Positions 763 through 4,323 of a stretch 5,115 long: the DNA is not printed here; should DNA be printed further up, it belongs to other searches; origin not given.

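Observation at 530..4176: Helicase-nuclease cassette with two small tightly linked partner ORFs: candidate undescribed defence system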

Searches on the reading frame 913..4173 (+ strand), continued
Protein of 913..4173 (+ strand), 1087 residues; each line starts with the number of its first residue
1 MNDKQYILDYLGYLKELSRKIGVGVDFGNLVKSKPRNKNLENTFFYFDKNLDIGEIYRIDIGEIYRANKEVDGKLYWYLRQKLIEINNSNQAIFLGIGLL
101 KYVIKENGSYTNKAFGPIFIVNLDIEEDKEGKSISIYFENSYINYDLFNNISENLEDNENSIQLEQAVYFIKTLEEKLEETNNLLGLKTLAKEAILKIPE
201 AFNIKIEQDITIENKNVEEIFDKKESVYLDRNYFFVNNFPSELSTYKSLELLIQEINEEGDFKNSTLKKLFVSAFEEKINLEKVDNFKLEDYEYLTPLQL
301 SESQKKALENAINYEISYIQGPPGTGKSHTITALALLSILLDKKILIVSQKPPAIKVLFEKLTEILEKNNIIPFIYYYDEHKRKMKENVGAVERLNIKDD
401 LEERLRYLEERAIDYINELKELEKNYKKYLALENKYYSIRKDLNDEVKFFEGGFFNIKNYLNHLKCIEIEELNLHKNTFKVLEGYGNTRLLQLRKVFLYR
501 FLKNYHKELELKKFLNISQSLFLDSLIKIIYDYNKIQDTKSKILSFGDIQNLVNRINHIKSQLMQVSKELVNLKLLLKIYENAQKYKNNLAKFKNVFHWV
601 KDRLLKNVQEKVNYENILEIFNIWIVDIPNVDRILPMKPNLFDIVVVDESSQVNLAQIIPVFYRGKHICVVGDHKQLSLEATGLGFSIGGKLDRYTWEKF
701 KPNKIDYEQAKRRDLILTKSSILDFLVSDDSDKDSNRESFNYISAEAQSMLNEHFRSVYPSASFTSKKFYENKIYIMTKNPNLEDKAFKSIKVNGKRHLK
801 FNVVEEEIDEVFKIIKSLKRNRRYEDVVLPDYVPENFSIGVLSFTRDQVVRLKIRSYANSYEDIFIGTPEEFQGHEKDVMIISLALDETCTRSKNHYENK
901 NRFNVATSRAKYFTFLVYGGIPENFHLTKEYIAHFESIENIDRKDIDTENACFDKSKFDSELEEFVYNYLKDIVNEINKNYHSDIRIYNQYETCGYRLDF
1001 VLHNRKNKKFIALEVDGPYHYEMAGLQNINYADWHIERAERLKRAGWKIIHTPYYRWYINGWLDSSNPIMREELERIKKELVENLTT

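Call 45: predict_structure(alignment_id=A3)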
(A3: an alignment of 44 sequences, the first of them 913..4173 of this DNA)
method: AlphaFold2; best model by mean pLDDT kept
length: 1087 residues; sequences in the alignment: 44
mean_pLDDT: 84.0   pTM: 0.79
mean pLDDT of the five models: 84.0, 83.8, 83.1, 81.4, 79.9
residues with pLDDT >= 90: 418; 70-90: 542; 50-70: 92; < 50: 35
segments of 3 or more residues with pLDDT < 50: 35-37, 156-160, 240-242, 939-951, 1023-1031
pLDDT, mean of each block of 10 residues (from residue 1): 84 82 64 54 78 84 69 84 73 87 79 86 81 83 80 54 72 82 89 86 63 76 84 78 70 87 90 79 90 93 95 95 91 97 95 87 86 87 89 82 94 96 89 85 90 85 87 93 90 91 84 88 93 92 84 90 95 92 93 85 78 94 92 91 95 87 96 81 57 79 87 77 80 60 89 89 90 88 80 86 92 95 90 91 92 90 89 88 90 84 90 93 90 73 36 74 89 93 90 84 90 75 44 69 88 81 83 91 89
secondary structure, 60 per line:
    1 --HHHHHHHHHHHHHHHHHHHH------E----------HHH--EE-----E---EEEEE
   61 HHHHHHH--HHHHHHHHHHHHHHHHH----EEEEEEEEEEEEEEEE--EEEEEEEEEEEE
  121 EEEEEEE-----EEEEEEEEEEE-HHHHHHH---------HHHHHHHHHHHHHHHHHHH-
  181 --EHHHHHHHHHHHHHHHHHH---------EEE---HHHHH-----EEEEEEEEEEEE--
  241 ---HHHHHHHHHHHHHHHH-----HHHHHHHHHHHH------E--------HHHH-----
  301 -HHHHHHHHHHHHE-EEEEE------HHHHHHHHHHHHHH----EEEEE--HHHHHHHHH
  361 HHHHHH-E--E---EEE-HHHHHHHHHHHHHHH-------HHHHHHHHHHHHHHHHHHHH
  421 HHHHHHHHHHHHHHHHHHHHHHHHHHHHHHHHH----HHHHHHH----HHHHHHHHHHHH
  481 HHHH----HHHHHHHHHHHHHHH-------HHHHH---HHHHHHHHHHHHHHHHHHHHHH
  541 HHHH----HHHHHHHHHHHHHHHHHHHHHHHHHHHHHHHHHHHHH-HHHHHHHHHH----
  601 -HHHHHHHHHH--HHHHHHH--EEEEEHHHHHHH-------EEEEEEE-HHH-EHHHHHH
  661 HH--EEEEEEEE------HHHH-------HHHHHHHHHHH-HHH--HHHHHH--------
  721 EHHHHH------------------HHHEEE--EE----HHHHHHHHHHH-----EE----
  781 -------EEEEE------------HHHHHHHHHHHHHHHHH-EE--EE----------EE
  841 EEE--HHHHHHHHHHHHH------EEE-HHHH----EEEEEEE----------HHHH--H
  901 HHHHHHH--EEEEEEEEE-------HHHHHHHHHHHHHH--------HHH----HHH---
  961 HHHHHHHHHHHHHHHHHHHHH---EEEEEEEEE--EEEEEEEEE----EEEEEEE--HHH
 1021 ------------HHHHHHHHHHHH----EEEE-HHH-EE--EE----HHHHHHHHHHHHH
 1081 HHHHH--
elements in order (helices of 4 or more, strands of 3 or more residues): H3-22 E56-60 H61-67 H70-86 E91-106 E109-127 E133-143 H145-151 H161-179 H184-201 E211-213 H217-221 E227-238 H244-259 H265-276 H292-295 H302-313 E316-320 H327-340 E345-349 H352-366 E375-377 H379-393 H401-453 H458-464 H469-484 H489-503 H511-515 H519-544 H549-585 H587-596 H602-611 H614-620 E623-627 H628-634 E642-648 H655-662 E665-672 H679-682 H690-700 H707-712 H722-726 E748-750 H759-769 E788-792 H805-821 E839-843 H846-858 E865-867 H869-872 E877-883 H894-897 H900-907 E910-918 H926-939 H961-981 E985-993 E996-1004 E1009-1015 H1033-1044 E1049-1052 H1068-1085

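Call 47: fold_search(model_id=the predicted structure, library=pdb)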
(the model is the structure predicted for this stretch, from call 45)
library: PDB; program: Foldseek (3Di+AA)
matches with E <= 10: 1070; with E <= 0.001: 87
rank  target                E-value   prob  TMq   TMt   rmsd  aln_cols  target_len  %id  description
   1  8ftm_B                3.7e-20  1.00  0.36  0.51  33.9       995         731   13  Setx-ssRNA-ADP-SO4 complex (released 2023-10-25)
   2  8ftm_A                2.4e-19  1.00  0.35  0.51  34.5       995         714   12  Setx-ssRNA-ADP-SO4 complex (released 2023-10-25)
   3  2xzo_A                3.6e-16  1.00  0.31  0.51  23.2       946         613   11  Upf1 helicase - RNA complex (released 2011-03-30)
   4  2wjv_B                1.2e-15  1.00  0.31  0.43  24.3       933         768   12  Crystal structure of the complex between human nonsense mediated decay factors UPF1 and UPF2 (released 2009-07-07)
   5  8rao_O                1.5e-15  1.00  0.35  0.51  22.7       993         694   14  Structure of Sen1-ADP.BeF3-RNA complex (released 2024-10-30)
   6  2wjv_A                2.2e-15  1.00  0.32  0.43  23.8       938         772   12  Crystal structure of the complex between human nonsense mediated decay factors UPF1 and UPF2 (released 2009-07-07)
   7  2gk6_A                2.4e-15  1.00  0.32  0.54  27.9       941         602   12  Structural and Functional insights into the human Upf1 helicase core (released 2007-01-09)
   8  8ro0_Q                2.4e-15  1.00  0.37  0.30  23.2      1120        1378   10  Structure of the C. elegans Intron Lariat Spliceosome primed for disassembly (ILS') (released 2024-08-07)
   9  8xi2_Q                2.5e-15  1.00  0.38  0.32  22.4      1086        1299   12  Cryo-EM structure of the Chlamydomonas C* complex (released 2024-10-09)
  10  8ram_O                3.6e-15  1.00  0.37  0.55  20.4       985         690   13  Structure of Sen1 bound RNA Polymerase II pre-termination complex (released 2024-10-30)
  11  8rd3_A                4.8e-15  1.00  0.33  0.54  21.8       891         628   13  Crystal structure of Saccharomyces cerevisiae Nmd4 protein bound to Upf1 helicase domain (released 2024-08-14)
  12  2xzl_A                4.8e-15  1.00  0.32  0.44  22.3       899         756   12  Upf1-RNA complex (released 2011-03-30)
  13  4b3f                  5.5e-15  1.00  0.34  0.55  22.6       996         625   13  crystal structure of Ighmbp2 helicase (released 2012-09-26)
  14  4b3g_A                7.6e-15  1.00  0.32  0.53  27.2       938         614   13  crystal structure of Ighmbp2 helicase in complex with RNA (released 2012-09-26)
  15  8ro2_Q                8.0e-15  1.00  0.38  0.30  21.0      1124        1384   11  Integrative Structure of the human intron lariat Spliceosome (ILS'') (released 2024-09-18)
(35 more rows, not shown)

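Call 55: search_protein_families(library=pfam, alignment_id=A3, max_evalue=0.01)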
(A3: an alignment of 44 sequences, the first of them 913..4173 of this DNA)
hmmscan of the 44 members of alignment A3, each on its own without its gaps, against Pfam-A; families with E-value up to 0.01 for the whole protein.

A. member 1, window:913-4173:+ (1087 aa): 9 families
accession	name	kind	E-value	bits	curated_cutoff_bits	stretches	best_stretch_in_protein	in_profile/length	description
PF13086.12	AAA_11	-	8.5e-18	65.5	27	2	299-393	1-105/257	AAA domain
PF13087.12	AAA_12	-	3.1e-13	50.2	27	1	746-917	15-191/195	AAA domain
PF13245.12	AAA_19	-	4.3e-09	37.1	25.1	1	304-362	1-61/134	AAA domain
PF13604.12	AAA_30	-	9.9e-08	32.4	27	1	299-360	1-64/191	AAA domain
PF18741.7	MTES_1575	-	1.9e-07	31.5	38.2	1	973-1060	5-84/96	REase_MTES_1575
PF08373.16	RAP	-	7.9e-07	29.4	24.2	1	1013-1058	1-43/58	RAP domain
PF05127.21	NAT10_TcmA_helicase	-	0.00011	22.6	22.7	0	319-409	2-79/176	RNA cytidine acetyltransferase NAT10/TcmA, helicase domain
PF01443.25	Viral_helicase1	-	0.00021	21.6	21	0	634-783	50-204/228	Viral superfamily 1 RNA helicase core domain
PF02562.22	PhoH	-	0.003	17.5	27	0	301-348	6-53/205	PhoH-like protein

B. families by the number of members that match (of 44 scanned): 26 families (the first 25 are shown)
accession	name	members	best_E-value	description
PF13087.12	AAA_12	44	1.6e-26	AAA domain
PF13086.12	AAA_11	44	1e-21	AAA domain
PF13604.12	AAA_30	44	4.8e-13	AAA domain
PF13245.12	AAA_19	44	7.7e-12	AAA domain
PF08373.16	RAP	43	8.4e-12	RAP domain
PF18741.7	MTES_1575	43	3.2e-09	REase_MTES_1575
PF01443.25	Viral_helicase1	43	7.2e-09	Viral superfamily 1 RNA helicase core domain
PF05127.21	NAT10_TcmA_helicase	31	1.2e-05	RNA cytidine acetyltransferase NAT10/TcmA, helicase domain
PF02562.22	PhoH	25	2.7e-06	PhoH-like protein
PF20720.3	nSTAND3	14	1.4e-06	Novel STAND NTPase 3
PF00270.35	DEAD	9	0.00016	DEAD/DEAH box helicase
PF00580.27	UvrD-helicase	7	7.6e-07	UvrD/REP helicase N-terminal domain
PF04851.21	ResIII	7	4.9e-05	Type III restriction enzyme, res subunit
PF10881.14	DUF2726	5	0.00018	Protein of unknown function (DUF2726)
PF01695.23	IstB_IS21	3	0.0036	IstB-like ATP binding protein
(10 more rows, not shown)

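Call 57: search_protein_families(library=ncbifam, proteins=[P0094, P0099, P0087, P0100, P0080, P0113], max_evalue=1e-10)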
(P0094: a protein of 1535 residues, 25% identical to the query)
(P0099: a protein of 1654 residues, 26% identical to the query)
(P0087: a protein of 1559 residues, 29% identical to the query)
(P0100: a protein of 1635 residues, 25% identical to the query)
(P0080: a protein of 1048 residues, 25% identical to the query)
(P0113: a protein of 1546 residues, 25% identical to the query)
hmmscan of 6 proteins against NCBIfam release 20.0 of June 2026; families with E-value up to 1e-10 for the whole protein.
P0094 (1535 aa): 4 families
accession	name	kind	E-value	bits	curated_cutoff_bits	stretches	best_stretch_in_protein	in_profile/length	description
NF058533.1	antiphage_ProA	equivalog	5e-78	262.9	1500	1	297-1477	597-1730/1903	anti-phage protein ProA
NF042953.1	Hhe_antiphage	equivalog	6.9e-53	179.5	2000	2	1043-1481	1262-1712/1797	DUF4011 domain-containing anti-phage protein Hhe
TIGR00376.1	TIGR00376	hypoth_equivalog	5.1e-29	101.2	348.9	1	955-1172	258-454/639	IGHMBP2 family helicase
NF040671.1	PLuB_AAA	exception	1.4e-21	75.7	999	1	1062-1317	962-1231/1256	PLuB system helicase-like protein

P0099 (1654 aa): 4 families
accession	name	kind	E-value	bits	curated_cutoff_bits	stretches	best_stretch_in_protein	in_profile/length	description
NF058533.1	antiphage_ProA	equivalog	3e-64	217.3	1500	1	383-1510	639-1728/1903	anti-phage protein ProA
NF042953.1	Hhe_antiphage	equivalog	2.7e-47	161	2000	1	482-1521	671-1717/1797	DUF4011 domain-containing anti-phage protein Hhe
NF040671.1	PLuB_AAA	exception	1.1e-23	82.7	999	1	1094-1362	962-1242/1256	PLuB system helicase-like protein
TIGR00376.1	TIGR00376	hypoth_equivalog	3.3e-21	75.4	348.9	1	1091-1362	362-621/639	IGHMBP2 family helicase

P0087 (1559 aa): 4 families
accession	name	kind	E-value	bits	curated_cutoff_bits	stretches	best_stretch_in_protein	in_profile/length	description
NF058533.1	antiphage_ProA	equivalog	3.5e-66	223.7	1500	1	756-1458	1022-1727/1903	anti-phage protein ProA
NF042953.1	Hhe_antiphage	equivalog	2e-55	188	2000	2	1024-1471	1282-1718/1797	DUF4011 domain-containing anti-phage protein Hhe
NF040671.1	PLuB_AAA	exception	8.1e-21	73.2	999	1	1024-1303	963-1230/1256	PLuB system helicase-like protein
TIGR00376.1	TIGR00376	hypoth_equivalog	3.5e-16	58.8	348.9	0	919-1303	250-609/639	IGHMBP2 family helicase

P0100 (1635 aa): 4 families
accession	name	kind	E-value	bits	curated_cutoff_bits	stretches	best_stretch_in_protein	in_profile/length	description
NF058533.1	antiphage_ProA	equivalog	3.7e-62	210.3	1500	1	359-1614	629-1836/1903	anti-phage protein ProA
NF042953.1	Hhe_antiphage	equivalog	3.8e-43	147.3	2000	1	1041-1545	1251-1747/1797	DUF4011 domain-containing anti-phage protein Hhe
NF040671.1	PLuB_AAA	exception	2.8e-24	84.6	999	0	1211-1343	1126-1247/1256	PLuB system helicase-like protein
TIGR00376.1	TIGR00376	hypoth_equivalog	4.8e-20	71.6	348.9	0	380-504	159-284/639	IGHMBP2 family helicase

P0080 (1048 aa): 4 families
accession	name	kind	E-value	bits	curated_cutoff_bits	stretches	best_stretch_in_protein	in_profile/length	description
NF058533.1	antiphage_ProA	equivalog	2.3e-50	171.2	1500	2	652-1046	1289-1699/1903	anti-phage protein ProA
TIGR00376.1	TIGR00376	hypoth_equivalog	8.5e-43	146.7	348.9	3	562-776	263-455/639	IGHMBP2 family helicase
NF040671.1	PLuB_AAA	exception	1e-38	132.5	999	1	667-936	963-1246/1256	PLuB system helicase-like protein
NF042953.1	Hhe_antiphage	equivalog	3.1e-29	101.1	2000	2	643-887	1258-1498/1797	DUF4011 domain-containing anti-phage protein Hhe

P0113 (1546 aa): 5 families
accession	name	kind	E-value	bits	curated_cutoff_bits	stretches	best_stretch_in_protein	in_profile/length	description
NF058533.1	antiphage_ProA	equivalog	8.8e-62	209.1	1500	1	352-1477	630-1716/1903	anti-phage protein ProA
NF042953.1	Hhe_antiphage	equivalog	6.1e-46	156.5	2000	2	976-1467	1183-1683/1797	DUF4011 domain-containing anti-phage protein Hhe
NF040671.1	PLuB_AAA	exception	5.1e-19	67.2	999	0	1071-1193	958-1082/1256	PLuB system helicase-like protein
TIGR00376.1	TIGR00376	hypoth_equivalog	4.4e-16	58.5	348.9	0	382-435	169-222/639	IGHMBP2 family helicase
TIGR01447.1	recD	equivalog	5.3e-11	41.8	310.15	0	1070-1128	257-319/597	exodeoxyribonuclease V subunit alpha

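Call 68: find_related_loci(query=A1, collection=viral_contigs, flank=6000)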
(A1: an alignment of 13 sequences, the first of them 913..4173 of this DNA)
Query A1 (1087 aa) in viral_contigs; peptide patterns used: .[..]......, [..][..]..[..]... (x = any residue, [..] = any of these).
105 stretches matched a pattern; 15 encode a relative of the query (tblastn E <= 1e-3); 15 distinct loci.
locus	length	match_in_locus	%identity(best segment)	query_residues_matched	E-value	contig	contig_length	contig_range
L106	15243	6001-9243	32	7-1085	1e-144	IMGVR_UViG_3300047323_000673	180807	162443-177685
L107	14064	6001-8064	24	297-1027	3e-25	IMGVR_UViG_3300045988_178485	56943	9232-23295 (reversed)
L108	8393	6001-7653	24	297-924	4e-25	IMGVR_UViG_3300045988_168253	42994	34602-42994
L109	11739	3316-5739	24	274-911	1e-14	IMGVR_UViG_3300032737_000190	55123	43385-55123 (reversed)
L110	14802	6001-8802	23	296-1051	1e-13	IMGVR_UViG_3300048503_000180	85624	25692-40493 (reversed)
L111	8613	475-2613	23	295-1032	2e-13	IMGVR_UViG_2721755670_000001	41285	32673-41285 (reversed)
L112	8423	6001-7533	38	296-678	4e-12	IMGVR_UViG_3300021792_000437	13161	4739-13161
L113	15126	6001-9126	21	303-1081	2e-11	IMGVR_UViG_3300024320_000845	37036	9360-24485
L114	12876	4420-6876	43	296-948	3e-11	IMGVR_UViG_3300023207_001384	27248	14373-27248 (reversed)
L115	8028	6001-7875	24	307-1022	3e-11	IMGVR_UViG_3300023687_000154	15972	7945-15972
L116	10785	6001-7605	28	297-910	4e-11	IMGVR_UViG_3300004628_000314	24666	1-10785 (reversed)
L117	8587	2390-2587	39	297-362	4e-9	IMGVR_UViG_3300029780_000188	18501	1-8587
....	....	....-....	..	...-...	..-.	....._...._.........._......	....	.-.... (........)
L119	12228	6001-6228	32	284-364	3e-6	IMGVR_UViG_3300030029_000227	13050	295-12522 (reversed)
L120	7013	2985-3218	36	299-370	3e-6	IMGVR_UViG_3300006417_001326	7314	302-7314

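Call 74: search_protein_families(library=pfam, proteins=[L079:8223-9203:-, L079:7359-7955:+, L079:6582-7229:+, L079:5093-6037:+], max_evalue=0.01)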
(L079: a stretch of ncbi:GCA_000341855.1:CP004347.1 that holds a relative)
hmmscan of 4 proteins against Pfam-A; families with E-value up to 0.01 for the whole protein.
L079:8223-9203:- (327 aa): 0 families

L079:7359-7955:+ (199 aa): 0 families

L079:6582-7229:+ (216 aa): 6 families
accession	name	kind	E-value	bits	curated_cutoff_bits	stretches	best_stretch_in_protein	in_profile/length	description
PF08238.18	Sel1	-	1.4e-46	155.7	30.7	4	169-202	3-36/36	Sel1 repeat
PF07719.23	TPR_2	-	3.5e-06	27.2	27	1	31-54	5-28/34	Tetratricopeptide repeat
PF13424.12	TPR_12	-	3.4e-05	24.4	30.1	0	30-90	6-72/77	Tetratricopeptide repeat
PF13432.12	TPR_16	-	0.00074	20.3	32.7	1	31-94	1-62/65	Tetratricopeptide repeat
PF00515.34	TPR_1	-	0.00077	19.6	27.8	1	29-53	3-27/34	Tetratricopeptide repeat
PF23310.1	TPR_27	-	0.00088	19.4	27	0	31-85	32-87/110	Plant tetratrico peptide repeats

L079:5093-6037:+ (315 aa): 1 family
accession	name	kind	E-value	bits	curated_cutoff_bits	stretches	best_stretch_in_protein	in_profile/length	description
PF04754.18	Transposase_31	-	2.2e-31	109.5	21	1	4-199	1-196/203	Putative transposase, YhgA-like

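Call 75: search_protein_families(library=padloc, proteins=[L079:8223-9203:-, L079:7359-7955:+, L079:6582-7229:+, L079:5093-6037:+, L016:5214-6005:+, L083:3997-4455:+], max_evalue=0.01)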
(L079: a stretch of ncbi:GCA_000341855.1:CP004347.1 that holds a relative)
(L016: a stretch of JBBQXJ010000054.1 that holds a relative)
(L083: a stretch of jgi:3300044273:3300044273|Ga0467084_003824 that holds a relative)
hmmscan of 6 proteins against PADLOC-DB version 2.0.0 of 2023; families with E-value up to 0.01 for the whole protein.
L079:8223-9203:- (327 aa): 0 families

L079:7359-7955:+ (199 aa): 0 families

L079:6582-7229:+ (216 aa): 1 family
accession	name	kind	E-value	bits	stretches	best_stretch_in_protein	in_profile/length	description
PDLC00284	PtuA1|PtuA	-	0.0039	14.1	0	80-127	6-53/545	AAA ATPase domain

L079:5093-6037:+ (315 aa): 1 family
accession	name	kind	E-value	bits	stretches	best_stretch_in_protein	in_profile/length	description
PDLC01084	C3a178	-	0.00034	19.1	1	207-267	9-65/90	putative invertase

L016:5214-6005:+ (264 aa): 0 families

L083:3997-4455:+ (153 aa): 6 families
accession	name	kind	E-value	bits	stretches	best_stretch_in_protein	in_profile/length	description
PDLC03865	LmuB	-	0.00018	17.8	1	26-144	303-419/1007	-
PDLC01177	CorA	-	0.0015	16.7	1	83-138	13-68/117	CorA-like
PDLC04891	PDC-S06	-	0.0016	14.9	1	35-145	202-313/858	-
PDLC03795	RTasSLATT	-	0.0024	15.5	1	111-141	80-110/183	DRT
PDLC00598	ZorA1|ZorA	-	0.0055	13.1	1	50-144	341-432/663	MotA/ExbB/TolQ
PDLC03839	LeoA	-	0.0063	13.6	1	36-131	280-378/559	-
